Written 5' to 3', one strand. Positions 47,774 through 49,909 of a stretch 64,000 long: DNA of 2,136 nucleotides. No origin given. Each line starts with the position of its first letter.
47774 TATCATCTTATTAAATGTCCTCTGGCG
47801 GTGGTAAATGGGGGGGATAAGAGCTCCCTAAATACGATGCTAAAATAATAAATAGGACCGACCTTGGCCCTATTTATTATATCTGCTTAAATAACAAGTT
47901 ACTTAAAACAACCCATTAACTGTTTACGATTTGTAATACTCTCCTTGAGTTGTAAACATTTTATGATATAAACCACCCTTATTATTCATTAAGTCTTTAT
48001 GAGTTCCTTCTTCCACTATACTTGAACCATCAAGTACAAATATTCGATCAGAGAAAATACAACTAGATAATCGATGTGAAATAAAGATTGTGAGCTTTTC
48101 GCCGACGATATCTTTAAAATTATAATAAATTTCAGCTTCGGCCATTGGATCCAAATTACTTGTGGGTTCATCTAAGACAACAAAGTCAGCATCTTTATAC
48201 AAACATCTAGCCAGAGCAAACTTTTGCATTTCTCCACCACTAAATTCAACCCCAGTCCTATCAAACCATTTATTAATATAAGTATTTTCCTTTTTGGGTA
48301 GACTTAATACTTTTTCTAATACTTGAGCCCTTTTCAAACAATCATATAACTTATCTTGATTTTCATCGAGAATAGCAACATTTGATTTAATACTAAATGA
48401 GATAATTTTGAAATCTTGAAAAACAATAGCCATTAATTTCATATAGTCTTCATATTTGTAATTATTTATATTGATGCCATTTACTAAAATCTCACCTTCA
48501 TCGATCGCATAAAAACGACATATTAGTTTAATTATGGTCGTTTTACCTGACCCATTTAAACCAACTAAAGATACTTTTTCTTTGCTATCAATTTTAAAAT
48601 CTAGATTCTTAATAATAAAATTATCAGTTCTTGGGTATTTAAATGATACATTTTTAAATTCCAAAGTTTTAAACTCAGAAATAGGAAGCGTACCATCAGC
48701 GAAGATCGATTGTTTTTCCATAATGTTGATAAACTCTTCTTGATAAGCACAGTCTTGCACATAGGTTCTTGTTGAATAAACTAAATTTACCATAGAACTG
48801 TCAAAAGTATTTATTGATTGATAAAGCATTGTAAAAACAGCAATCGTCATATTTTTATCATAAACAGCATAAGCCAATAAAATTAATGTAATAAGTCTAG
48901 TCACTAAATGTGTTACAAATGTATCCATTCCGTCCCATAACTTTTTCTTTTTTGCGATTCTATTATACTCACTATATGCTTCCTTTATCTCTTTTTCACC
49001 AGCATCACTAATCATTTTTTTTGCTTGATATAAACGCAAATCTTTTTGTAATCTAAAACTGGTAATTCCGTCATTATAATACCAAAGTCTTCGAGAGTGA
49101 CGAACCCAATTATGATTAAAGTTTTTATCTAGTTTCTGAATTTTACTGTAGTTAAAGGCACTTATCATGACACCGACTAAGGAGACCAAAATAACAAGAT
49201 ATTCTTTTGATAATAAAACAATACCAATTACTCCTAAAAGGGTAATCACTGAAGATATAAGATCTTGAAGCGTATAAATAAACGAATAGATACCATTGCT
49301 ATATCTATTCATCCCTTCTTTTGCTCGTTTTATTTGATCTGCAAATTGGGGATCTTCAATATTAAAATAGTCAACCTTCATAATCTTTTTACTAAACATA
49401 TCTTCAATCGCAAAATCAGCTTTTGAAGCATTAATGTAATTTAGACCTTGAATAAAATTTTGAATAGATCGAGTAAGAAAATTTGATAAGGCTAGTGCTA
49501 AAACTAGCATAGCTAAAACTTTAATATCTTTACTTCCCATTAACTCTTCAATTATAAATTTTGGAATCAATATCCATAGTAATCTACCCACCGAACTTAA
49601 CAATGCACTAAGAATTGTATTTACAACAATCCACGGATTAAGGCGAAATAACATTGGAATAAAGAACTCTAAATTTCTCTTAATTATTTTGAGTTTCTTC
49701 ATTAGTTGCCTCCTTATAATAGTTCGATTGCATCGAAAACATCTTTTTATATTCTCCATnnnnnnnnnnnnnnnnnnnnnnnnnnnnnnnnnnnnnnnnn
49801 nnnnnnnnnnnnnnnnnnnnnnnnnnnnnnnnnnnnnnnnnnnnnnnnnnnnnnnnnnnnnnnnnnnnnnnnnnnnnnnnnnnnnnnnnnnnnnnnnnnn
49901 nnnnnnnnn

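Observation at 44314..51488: Candidate export / self-immunity module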

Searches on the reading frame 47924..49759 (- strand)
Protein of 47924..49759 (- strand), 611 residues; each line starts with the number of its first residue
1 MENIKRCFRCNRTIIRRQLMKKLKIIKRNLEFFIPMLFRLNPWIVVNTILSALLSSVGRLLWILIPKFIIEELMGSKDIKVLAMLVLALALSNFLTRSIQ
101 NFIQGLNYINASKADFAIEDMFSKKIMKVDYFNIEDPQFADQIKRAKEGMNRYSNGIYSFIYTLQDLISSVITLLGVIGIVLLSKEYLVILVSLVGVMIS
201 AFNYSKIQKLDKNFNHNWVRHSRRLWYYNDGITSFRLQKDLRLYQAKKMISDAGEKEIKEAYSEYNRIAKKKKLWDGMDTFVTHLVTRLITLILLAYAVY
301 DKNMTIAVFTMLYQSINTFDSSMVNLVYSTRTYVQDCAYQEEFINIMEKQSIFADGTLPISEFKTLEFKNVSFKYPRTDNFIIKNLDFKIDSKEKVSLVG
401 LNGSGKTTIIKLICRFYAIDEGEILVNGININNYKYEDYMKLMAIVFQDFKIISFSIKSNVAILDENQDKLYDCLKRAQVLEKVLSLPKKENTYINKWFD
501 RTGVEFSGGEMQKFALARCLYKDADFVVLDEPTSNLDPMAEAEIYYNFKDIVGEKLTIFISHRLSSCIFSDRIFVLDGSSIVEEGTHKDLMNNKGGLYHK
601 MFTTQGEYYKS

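Call 3: search_protein_families(library=pfam, proteins=[window:47924-49759:-], max_evalue=0.01)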
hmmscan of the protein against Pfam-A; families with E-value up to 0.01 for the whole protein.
window:47924-49759:- (611 aa): 5 families
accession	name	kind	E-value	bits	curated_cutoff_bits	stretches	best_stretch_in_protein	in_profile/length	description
PF00005.33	ABC_tran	-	1.9e-26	93.7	25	1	384-534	2-137/137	ABC transporter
PF13304.12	AAA_21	-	1.4e-06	29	27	0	398-413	4-19/304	AAA domain, putative AbiEii toxin, Type IV TA system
PF00664.28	ABC_membrane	-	6.1e-05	23.3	28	1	48-312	4-263/274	ABC transporter transmembrane region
PF02463.25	SMC_N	-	0.0049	16.8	40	0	394-415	25-46/220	RecF/RecN/SMC N terminal domain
PF20720.3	nSTAND3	-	0.0092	16.1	27.2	0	390-424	14-48/155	Novel STAND NTPase 3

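Call 41: search_protein_families(library=ncbifam, proteins=[window:47924-49759:-], max_evalue=0.01)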
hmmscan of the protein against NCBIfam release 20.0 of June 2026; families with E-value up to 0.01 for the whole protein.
window:47924-49759:- (611 aa): 184 families (the best 25 are shown)
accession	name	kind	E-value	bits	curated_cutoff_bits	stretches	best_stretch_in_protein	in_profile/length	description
TIGR02203.1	MsbA_lipidA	equivalog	1.5e-60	205.3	602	1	44-603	16-567/572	lipid A export permease/ATP-binding protein MsbA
NF008364.0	PRK11160.1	equivalog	1.9e-55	188.6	630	1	189-600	163-570/575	heme ABC transporter ATP-binding protein/permease CydC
TIGR02204.1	MsbA_rel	hypoth_equivalog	2.9e-52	178.1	780.4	1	357-604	329-574/576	ABC transporter, permease/ATP-binding protein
NF052233.1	CphA_assoc_ABC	equivalog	4.3e-51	174.2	880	1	163-606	307-744/766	cyanophycin metabolism-associated ABC transporter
NF045513.1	HepA_fam_ABC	equivalog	1.1e-49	169.5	725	1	167-601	175-608/610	heterocyst formation ABC transporter subunit HepA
NF008381.0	PRK11176.1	equivalog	5.1e-49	167.1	867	1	53-605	35-579/582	lipid A ABC transporter ATP-binding protein/permease MsbA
TIGR03796.1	NHLM_micro_ABC1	equivalog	1.6e-48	165.5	853.3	1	46-601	157-708/710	NHLP family bacteriocin export ABC transporter peptidase/permease/ATPase subunit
TIGR03375.1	type_I_sec_LssB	subfamily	4.4e-48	164.1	693.1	1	163-592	265-690/696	type I secretion system permease/ATPase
NF010178.0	PRK13657.1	equivalog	4.5e-47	160.8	733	1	336-603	302-568/588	glucan ABC transporter ATP-binding protein/ permease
TIGR00958.1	3a01208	subfamily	5.1e-47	160.6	874.6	1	259-601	367-710/711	antigen peptide transporter 2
TIGR01846.1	type_I_sec_HlyB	subfamily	1.2e-46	159.3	725.55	1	24-606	121-693/694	type I secretion system permease/ATPase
TIGR02857.1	CydD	equivalog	3.5e-44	151.7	435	1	341-576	295-529/529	thiol reductant ABC exporter subunit CydD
NF045998.1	cleave_ABC_plasm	equivalog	1.8e-42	145.5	500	1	20-563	131-660/673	Mbov_0121 family peptidase domain-containing ABC transporter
NF008055.0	PRK10789.1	equivalog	6.6e-42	143.7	845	1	72-605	49-571/590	SmdA family multidrug ABC transporter permease/ATP-binding protein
TIGR03797.1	NHLM_micro_ABC2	equivalog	2.1e-41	142.2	709.4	1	45-603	138-683/686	NHLP bacteriocin export ABC transporter permease/ATPase subunit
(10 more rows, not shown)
